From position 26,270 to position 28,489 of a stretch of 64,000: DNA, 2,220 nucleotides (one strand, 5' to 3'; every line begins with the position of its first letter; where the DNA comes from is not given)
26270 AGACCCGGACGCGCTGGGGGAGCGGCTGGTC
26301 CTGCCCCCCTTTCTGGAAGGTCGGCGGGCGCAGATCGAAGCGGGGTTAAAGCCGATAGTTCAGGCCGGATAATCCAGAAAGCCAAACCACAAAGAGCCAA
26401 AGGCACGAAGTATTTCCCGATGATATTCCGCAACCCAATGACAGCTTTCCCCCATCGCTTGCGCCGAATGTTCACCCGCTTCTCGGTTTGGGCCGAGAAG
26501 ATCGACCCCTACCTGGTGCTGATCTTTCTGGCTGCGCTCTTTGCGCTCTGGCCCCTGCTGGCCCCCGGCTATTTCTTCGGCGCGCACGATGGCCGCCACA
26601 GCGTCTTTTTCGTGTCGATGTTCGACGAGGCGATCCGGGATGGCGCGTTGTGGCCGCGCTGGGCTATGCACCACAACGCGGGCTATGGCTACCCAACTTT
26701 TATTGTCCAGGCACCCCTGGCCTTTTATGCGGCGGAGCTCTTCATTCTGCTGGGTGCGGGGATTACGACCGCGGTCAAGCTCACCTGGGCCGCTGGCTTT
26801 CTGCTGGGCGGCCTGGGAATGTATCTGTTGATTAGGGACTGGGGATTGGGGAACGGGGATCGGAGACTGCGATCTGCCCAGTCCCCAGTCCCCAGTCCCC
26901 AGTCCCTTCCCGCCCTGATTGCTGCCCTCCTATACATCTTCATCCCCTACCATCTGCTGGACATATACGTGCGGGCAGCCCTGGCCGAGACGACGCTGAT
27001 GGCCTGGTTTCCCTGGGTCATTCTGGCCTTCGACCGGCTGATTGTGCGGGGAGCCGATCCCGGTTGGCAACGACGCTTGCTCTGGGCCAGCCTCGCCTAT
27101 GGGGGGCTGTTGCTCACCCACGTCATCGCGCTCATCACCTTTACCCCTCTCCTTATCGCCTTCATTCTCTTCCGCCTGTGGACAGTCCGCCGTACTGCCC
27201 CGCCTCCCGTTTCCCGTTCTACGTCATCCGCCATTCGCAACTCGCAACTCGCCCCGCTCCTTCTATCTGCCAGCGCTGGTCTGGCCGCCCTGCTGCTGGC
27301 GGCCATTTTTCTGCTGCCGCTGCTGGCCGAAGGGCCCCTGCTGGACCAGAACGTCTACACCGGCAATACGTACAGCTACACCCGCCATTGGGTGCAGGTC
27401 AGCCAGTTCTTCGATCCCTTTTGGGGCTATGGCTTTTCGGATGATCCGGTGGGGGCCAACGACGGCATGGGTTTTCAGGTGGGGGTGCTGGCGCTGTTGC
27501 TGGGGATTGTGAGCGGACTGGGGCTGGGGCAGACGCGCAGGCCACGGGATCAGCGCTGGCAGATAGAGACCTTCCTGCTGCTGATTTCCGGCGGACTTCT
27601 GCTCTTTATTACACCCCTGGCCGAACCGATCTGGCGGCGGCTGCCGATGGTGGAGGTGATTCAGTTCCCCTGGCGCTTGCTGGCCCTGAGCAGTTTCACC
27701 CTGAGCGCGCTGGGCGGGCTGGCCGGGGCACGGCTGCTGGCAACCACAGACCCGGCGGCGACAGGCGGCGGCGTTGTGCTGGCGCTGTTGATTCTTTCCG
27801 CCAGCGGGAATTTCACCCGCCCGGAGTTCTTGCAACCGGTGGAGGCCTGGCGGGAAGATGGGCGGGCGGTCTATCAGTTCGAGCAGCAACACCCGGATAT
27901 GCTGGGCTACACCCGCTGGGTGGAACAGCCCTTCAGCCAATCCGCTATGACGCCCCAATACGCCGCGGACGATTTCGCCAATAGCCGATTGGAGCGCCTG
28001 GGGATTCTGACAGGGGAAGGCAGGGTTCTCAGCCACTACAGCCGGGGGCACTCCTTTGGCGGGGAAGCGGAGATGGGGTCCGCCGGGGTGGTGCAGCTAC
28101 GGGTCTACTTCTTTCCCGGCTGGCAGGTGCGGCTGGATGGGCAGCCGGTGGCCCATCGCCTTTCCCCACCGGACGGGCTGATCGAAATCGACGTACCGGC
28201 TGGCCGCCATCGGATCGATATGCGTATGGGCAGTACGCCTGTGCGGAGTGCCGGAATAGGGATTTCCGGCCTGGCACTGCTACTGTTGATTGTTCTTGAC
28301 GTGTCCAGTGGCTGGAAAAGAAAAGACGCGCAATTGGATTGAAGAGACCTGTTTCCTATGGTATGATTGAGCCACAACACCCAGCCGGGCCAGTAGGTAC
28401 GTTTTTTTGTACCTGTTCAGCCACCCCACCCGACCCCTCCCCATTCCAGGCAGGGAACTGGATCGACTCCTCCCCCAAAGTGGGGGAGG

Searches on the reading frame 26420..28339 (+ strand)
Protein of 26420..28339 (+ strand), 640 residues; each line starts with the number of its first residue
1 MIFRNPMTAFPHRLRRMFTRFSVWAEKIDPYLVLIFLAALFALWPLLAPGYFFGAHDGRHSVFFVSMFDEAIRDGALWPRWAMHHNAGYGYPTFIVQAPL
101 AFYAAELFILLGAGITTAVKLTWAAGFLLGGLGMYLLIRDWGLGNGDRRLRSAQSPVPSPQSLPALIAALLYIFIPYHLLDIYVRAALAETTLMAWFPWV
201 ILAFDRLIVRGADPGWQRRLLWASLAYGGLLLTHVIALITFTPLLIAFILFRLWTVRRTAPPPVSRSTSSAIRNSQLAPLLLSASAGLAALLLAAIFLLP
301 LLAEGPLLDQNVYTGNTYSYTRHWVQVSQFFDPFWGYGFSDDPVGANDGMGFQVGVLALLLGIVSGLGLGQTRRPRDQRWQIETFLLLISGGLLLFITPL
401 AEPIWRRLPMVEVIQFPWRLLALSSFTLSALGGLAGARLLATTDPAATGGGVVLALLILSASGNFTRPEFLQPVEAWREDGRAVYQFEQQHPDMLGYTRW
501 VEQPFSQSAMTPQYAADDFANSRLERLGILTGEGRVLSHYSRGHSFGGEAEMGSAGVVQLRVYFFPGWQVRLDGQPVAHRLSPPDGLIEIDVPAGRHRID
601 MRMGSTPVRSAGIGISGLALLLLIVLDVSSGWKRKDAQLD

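Call 35: find_homologous_proteins(query=window:26420-28339:+, max_evalue=1e-20)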
Query window:26420-28339:+ (640 aa): 698 proteins with E <= 1e-20 among 8000 candidates; the best 120 are listed.
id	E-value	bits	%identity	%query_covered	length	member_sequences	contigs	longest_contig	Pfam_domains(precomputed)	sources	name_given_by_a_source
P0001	0.0e+0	1425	100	99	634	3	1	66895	-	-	-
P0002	0.0e+0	1018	73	98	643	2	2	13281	PF10131.16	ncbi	ncbi:MAG: 6-pyruvoyl-tetrahydropterin synthase-related protein [Caldilineaceae bacterium]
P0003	0.0e+0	1013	74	96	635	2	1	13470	-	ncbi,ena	-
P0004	5.4e-298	1008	73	98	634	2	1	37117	PF10131.16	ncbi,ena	-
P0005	6.3e-298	1008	76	89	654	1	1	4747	PF10131.16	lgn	-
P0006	7.0e-295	998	75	92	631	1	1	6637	PF10131.16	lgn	-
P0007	2.2e-292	990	72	98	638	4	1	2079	PF10131.16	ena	-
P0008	8.7e-292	988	76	89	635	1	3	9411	PF10131.16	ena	-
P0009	1.0e-290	984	74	94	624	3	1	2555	PF10131.16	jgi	-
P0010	3.3e-290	982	75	90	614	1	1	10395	PF10131.16,PF20176.4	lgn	-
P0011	4.3e-288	975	73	94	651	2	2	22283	PF10131.16,PF20176.4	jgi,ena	-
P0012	7.4e-280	948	72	92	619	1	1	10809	PF10131.16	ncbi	-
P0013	8.3e-274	928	75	89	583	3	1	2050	-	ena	-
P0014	6.3e-230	783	60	97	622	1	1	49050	PF10131.16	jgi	jgi:hypothetical protein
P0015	2.0e-226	772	60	95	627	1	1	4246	-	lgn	-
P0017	3.2e-221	754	57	96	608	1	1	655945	PF10131.16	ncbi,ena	-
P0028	3.4e-216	738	58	92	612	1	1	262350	-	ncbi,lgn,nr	ncbi:hypothetical protein GC175_21345 [bacterium]|nr:hypothetical protein [bacterium]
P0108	2.8e-187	642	51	92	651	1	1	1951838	-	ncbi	ncbi:MAG: hypothetical protein U0350_13200 [Caldilineaceae bacterium]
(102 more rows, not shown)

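Call 38: find_encoding_contigs(protein=P0004, flank=10000, max_places=2)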
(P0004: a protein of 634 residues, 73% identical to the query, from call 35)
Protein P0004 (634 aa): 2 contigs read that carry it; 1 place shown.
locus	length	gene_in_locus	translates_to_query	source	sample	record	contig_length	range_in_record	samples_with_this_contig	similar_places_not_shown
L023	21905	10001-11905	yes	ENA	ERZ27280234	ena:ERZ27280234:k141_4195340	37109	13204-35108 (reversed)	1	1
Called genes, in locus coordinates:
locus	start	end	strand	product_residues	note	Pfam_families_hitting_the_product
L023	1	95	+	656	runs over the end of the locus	PF02518:HATPase_c, PF00072:Response_reg, PF01627:Hpt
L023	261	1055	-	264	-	PF01019:G_glu_transpept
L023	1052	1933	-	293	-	PF01019:G_glu_transpept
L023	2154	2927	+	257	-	-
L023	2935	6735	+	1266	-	-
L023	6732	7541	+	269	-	-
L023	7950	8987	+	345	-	PF02912:Phe_tRNA-synt_N, PF01409:tRNA-synt_2d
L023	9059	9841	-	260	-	PF03328:HpcH_HpaI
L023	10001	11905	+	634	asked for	PF10131:PTPS_related (weak)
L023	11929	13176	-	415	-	PF06224:AlkZ-like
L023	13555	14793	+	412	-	PF13486:Dehalogenase (weak), PF12838:Fer4_7 (weak), PF13484:Fer4_16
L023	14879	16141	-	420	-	PF05977:MFS_3, PF07690:MFS_1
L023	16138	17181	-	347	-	PF08240:ADH_N, PF23835:DUF7205 (faint), PF16912:Glu_dehyd_C, PF00107:ADH_zinc_N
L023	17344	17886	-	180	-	-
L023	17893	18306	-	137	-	PF13474:SnoaL_3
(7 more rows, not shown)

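Call 39: find_encoding_contigs(protein=P0011, flank=10000, max_places=2)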
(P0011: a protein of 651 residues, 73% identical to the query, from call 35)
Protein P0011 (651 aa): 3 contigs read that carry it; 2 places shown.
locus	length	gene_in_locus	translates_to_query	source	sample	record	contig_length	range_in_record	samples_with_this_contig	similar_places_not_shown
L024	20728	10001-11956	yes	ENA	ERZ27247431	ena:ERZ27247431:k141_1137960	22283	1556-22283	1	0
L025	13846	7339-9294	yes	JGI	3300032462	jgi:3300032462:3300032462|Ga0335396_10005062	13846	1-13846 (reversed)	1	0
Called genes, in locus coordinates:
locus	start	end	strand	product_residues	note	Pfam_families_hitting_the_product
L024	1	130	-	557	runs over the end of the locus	PF01019:G_glu_transpept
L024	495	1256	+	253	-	-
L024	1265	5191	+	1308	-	-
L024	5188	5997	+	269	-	-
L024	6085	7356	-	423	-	PF11376:DUF3179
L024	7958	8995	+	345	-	PF02912:Phe_tRNA-synt_N, PF01409:tRNA-synt_2d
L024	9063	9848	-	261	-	PF03328:HpcH_HpaI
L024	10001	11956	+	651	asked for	PF10131:PTPS_related (weak), PF20176:DUF6541 (weak)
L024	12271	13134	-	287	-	PF08450:SGL (faint), PF01436:NHL (faint), PF17170:DUF5128 (faint)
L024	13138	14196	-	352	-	PF08240:ADH_N, PF16912:Glu_dehyd_C, PF00107:ADH_zinc_N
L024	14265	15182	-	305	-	PF02126:PTE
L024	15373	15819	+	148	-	PF00293:NUDIX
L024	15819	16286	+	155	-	PF02870:Methyltransf_1N, PF01035:DNA_binding_1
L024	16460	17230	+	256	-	PF23441:SDR (weak), PF00106:adh_short, PF01370:Epimerase, PF08659:KR, PF13561:adh_short_C2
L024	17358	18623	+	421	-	PF09861:Lar_N, PF21113:LarA_C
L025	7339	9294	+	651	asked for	PF10131:PTPS_related (weak), PF20176:DUF6541 (weak)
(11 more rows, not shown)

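Call 40: find_encoding_contigs(protein=P0014, flank=10000, max_places=2)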
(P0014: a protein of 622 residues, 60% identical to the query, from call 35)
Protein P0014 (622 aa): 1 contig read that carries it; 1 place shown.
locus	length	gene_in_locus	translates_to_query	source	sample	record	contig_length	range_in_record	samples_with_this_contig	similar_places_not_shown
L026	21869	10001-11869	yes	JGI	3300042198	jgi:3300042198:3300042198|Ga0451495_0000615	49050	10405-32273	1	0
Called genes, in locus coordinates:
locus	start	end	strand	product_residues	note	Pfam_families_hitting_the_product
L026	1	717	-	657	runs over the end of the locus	-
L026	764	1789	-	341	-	PF23381:Beta-prop_IFT122_1st (weak), PF24807:WD40_CDC20-Fz, PF25171:Beta-prop_WDR36-Utp21_1st (faint), PF25174:Beta-prop_THOC3 (weak), PF00400:WD40 (faint), PF24814:WD40_Prp19 (weak), PF25173:Beta-prop_WDR3_1st (weak), PF25175:Beta-prop_WDR5, +3 more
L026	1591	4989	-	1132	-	PF20703:nSTAND1, PF24807:WD40_CDC20-Fz, PF24814:WD40_Prp19 (weak), PF25173:Beta-prop_WDR3_1st, PF25175:Beta-prop_WDR5, PF23381:Beta-prop_IFT122_1st, PF24814:WD40_Prp19, PF24817:WD40_WDHD1_1st, +14 more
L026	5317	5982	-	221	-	PF00072:Response_reg, PF00196:GerE, PF08281:Sigma70_r4_2 (faint)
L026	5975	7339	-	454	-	PF07730:HisKA_3, PF13581:HATPase_c_2 (weak), PF02518:HATPase_c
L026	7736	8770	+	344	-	PF02912:Phe_tRNA-synt_N, PF01409:tRNA-synt_2d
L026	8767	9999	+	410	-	PF13527:Acetyltransf_9, PF17668:Acetyltransf_17, PF13530:SCP2_2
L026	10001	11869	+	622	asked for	PF10131:PTPS_related (weak)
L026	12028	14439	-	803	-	PF00930:DPPIV_N (faint), PF08239:SH3_3 (faint), PF26550:Tricorn_2nd, PF07676:PD40 (weak), PF26549:Tricorn_N, PF07676:PD40, PF26549:Tricorn_N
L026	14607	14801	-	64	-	-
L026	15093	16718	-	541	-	PF00496:SBP_bac_5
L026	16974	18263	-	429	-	PF03952:Enolase_N, PF00113:Enolase_C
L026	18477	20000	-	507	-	PF05977:MFS_3, PF07690:MFS_1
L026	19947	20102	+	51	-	-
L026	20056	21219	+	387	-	PF00266:Aminotran_5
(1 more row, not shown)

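Call 61: find_encoding_contigs(protein=P0017, flank=10000, max_places=1)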
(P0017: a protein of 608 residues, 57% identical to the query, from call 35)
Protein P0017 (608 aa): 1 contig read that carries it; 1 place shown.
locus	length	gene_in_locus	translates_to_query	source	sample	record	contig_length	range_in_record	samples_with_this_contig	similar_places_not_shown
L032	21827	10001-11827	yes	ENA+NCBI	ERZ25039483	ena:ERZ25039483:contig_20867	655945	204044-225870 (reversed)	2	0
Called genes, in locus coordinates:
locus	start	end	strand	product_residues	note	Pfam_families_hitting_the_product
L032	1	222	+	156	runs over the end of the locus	PF00583:Acetyltransf_1, PF13673:Acetyltransf_10 (faint), PF13508:Acetyltransf_7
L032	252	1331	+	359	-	PF01207:Dus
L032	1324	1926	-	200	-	PF00440:TetR_N (weak), PF14278:TetR_C_8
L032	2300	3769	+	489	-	PF25917:BSH_RND, PF25881:HH_YBHG, PF25990:Beta-barrel_YknX, PF26002:Beta-barrel_AprE (weak)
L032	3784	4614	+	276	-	PF02463:SMC_N (faint), PF00005:ABC_tran, PF13304:AAA_21 (faint)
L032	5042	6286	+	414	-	PF12704:MacB_PCD, PF02687:FtsX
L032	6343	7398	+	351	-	PF08239:SH3_3 (faint)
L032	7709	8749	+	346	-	PF02912:Phe_tRNA-synt_N, PF01409:tRNA-synt_2d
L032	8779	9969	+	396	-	PF00583:Acetyltransf_1 (weak), PF13527:Acetyltransf_9, PF17668:Acetyltransf_17, PF13530:SCP2_2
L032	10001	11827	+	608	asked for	PF10131:PTPS_related (faint)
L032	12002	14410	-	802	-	PF00930:DPPIV_N (faint), PF08239:SH3_3 (faint), PF26550:Tricorn_2nd, PF26549:Tricorn_N, PF07676:PD40, PF26549:Tricorn_N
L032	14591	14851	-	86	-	PF03692:CxxCxxCC (weak)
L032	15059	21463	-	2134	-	PF17803:Cadherin_4, PF17892:Cadherin_5, PF17963:Big_9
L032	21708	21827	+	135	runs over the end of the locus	PF13646:HEAT_2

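Call 62: find_encoding_contigs(protein=P0028, flank=10000, max_places=1)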
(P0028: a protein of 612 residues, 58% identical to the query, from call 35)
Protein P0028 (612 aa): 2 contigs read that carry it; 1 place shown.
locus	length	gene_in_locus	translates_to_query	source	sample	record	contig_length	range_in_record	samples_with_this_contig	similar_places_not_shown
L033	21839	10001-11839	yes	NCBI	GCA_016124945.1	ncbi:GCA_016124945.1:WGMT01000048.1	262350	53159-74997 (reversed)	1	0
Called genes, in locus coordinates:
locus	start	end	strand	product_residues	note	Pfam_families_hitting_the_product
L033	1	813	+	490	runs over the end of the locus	PF25917:BSH_RND (faint), PF25881:HH_YBHG, PF25954:Beta-barrel_RND_2 (weak), PF25990:Beta-barrel_YknX, PF26002:Beta-barrel_AprE (weak)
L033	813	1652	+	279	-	PF00005:ABC_tran, PF02463:SMC_N (weak), PF13304:AAA_21 (weak)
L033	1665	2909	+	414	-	PF12704:MacB_PCD, PF02687:FtsX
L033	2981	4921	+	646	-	PF08239:SH3_3, PF00930:DPPIV_N (faint), PF26549:Tricorn_N, PF07676:PD40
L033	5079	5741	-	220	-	PF00072:Response_reg, PF08281:Sigma70_r4_2 (faint), PF00196:GerE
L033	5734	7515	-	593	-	PF07730:HisKA_3, PF02518:HATPase_c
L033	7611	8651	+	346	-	PF02912:Phe_tRNA-synt_N, PF01409:tRNA-synt_2d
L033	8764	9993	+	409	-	PF13527:Acetyltransf_9, PF17668:Acetyltransf_17, PF13530:SCP2_2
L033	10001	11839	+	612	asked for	-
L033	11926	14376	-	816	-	PF00930:DPPIV_N (faint), PF08239:SH3_3 (weak), PF26550:Tricorn_2nd (weak), PF26549:Tricorn_N, PF07676:PD40, PF26549:Tricorn_N (weak)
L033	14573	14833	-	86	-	PF03692:CxxCxxCC (weak)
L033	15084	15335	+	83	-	-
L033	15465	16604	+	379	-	-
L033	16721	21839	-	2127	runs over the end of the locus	PF17803:Cadherin_4, PF17892:Cadherin_5, PF17963:Big_9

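Call 63: find_encoding_contigs(protein=P0108, flank=10000, max_places=1)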
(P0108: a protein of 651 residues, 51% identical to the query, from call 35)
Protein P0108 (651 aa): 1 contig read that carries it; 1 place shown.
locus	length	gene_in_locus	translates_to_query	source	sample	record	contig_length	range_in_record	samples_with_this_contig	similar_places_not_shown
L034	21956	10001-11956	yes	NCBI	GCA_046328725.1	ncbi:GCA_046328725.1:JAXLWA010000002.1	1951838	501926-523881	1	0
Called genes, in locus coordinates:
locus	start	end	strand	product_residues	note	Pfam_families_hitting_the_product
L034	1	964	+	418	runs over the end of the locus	PF02746:MR_MLE_N, PF13378:MR_MLE_C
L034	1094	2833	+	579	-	PF09820:AAA-ATPase_like, PF08011:PDDEXK_9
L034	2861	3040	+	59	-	-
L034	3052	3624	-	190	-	-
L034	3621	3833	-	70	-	-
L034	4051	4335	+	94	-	-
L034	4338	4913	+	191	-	-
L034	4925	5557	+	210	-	-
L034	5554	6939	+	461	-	PF12773:DZR (weak), PF13240:Zn_Ribbon_1 (weak), PF13248:Zn_ribbon_3 (weak), PF24463:DUF7577 (weak)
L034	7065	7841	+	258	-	-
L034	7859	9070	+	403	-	PF13941:MutL (weak)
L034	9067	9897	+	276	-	PF02086:MethyltransfD12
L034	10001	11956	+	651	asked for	-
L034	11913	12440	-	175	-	PF02367:TsaE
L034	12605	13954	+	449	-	PF22039:HUTI_composite_bact (faint), PF01979:Amidohydro_1, PF07969:Amidohydro_3 (faint)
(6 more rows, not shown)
